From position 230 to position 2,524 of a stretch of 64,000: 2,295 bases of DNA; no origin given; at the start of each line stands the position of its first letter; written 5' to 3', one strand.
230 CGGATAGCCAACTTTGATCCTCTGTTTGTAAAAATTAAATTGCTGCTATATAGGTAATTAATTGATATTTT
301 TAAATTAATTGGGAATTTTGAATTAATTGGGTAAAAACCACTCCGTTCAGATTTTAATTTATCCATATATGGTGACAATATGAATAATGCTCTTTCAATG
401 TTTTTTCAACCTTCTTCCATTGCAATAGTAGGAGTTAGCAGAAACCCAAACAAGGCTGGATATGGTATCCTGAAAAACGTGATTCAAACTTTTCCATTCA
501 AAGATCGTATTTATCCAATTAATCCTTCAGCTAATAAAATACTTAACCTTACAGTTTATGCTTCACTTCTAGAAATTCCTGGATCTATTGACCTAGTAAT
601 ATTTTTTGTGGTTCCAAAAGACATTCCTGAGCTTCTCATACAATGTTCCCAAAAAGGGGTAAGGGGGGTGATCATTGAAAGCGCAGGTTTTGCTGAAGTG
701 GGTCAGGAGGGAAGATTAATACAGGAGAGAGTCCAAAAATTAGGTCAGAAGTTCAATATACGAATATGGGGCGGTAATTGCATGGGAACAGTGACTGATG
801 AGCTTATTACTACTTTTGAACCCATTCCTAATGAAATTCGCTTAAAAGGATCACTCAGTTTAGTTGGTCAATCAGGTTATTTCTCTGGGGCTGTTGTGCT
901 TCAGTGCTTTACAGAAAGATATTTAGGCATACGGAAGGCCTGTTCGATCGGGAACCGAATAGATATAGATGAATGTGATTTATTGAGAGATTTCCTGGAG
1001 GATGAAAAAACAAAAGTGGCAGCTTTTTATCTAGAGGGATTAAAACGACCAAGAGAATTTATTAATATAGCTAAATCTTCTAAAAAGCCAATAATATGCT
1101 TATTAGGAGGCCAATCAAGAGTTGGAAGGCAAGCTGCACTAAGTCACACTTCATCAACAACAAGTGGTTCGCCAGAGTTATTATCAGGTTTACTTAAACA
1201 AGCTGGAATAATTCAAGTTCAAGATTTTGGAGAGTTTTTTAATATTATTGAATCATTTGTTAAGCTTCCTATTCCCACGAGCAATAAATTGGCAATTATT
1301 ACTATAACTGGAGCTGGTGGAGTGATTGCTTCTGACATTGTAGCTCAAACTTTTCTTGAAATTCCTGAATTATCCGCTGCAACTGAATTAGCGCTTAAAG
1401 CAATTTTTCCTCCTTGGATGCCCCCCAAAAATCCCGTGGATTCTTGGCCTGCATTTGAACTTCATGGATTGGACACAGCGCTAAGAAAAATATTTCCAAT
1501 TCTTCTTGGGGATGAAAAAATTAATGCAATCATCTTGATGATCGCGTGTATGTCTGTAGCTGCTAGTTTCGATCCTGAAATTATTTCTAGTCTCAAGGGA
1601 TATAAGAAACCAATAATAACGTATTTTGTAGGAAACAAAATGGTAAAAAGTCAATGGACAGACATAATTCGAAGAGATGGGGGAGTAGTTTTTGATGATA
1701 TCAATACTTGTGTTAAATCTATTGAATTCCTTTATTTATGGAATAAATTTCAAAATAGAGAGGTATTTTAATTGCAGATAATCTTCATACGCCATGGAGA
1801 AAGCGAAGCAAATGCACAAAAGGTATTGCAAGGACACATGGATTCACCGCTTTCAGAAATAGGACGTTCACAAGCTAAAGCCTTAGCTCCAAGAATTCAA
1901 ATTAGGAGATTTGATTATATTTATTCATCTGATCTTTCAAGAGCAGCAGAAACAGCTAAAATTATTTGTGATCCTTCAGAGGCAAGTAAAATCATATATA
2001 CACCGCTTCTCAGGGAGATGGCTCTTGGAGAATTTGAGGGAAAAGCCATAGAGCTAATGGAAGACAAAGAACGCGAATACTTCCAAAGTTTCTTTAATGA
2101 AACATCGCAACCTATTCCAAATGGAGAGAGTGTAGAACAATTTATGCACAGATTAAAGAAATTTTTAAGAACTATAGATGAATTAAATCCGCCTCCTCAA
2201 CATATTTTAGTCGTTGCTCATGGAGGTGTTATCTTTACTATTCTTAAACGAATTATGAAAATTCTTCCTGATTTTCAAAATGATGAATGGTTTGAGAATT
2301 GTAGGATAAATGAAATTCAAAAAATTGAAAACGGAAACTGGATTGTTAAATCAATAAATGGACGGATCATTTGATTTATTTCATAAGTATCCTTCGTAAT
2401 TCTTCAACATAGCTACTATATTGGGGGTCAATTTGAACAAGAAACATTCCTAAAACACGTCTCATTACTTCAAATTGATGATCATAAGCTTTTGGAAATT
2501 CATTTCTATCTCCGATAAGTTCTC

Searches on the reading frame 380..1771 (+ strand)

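Call 25: search_protein_families(library=pfam, proteins=[window:380-1771:+], max_evalue=0.001)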
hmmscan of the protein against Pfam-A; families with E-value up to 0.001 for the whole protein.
window:380-1771:+ (463 aa): 3 families
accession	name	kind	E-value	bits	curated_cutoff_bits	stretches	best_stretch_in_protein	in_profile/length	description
PF13607.11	Succ_CoA_lig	-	4.1e-35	121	27.4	1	156-291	1-136/138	Succinyl-CoA ligase like flavodoxin domain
PF13380.12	CoA_binding_2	-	2.5e-21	76.7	22.8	1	13-138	2-114/116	CoA binding domain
PF02629.25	CoA_binding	-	2e-06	28.9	22.3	1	10-101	2-95/97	CoA binding domain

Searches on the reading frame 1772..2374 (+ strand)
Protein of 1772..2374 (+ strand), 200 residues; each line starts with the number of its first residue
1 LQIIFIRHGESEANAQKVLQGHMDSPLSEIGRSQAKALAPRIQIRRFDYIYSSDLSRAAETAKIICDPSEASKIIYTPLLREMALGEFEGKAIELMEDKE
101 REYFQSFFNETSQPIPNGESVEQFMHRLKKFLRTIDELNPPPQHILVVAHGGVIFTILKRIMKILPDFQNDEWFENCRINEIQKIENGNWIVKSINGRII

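Call 60: search_protein_families(library=pfam, proteins=[window:1772-2374:+], max_evalue=0.001)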
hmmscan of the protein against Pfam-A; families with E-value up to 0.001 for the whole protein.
window:1772-2374:+ (200 aa): 1 family
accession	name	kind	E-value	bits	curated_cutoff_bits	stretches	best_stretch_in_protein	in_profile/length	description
PF00300.27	His_Phos_1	-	2.2e-49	168.2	21.7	1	3-196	1-192/194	Histidine phosphatase superfamily (branch 1)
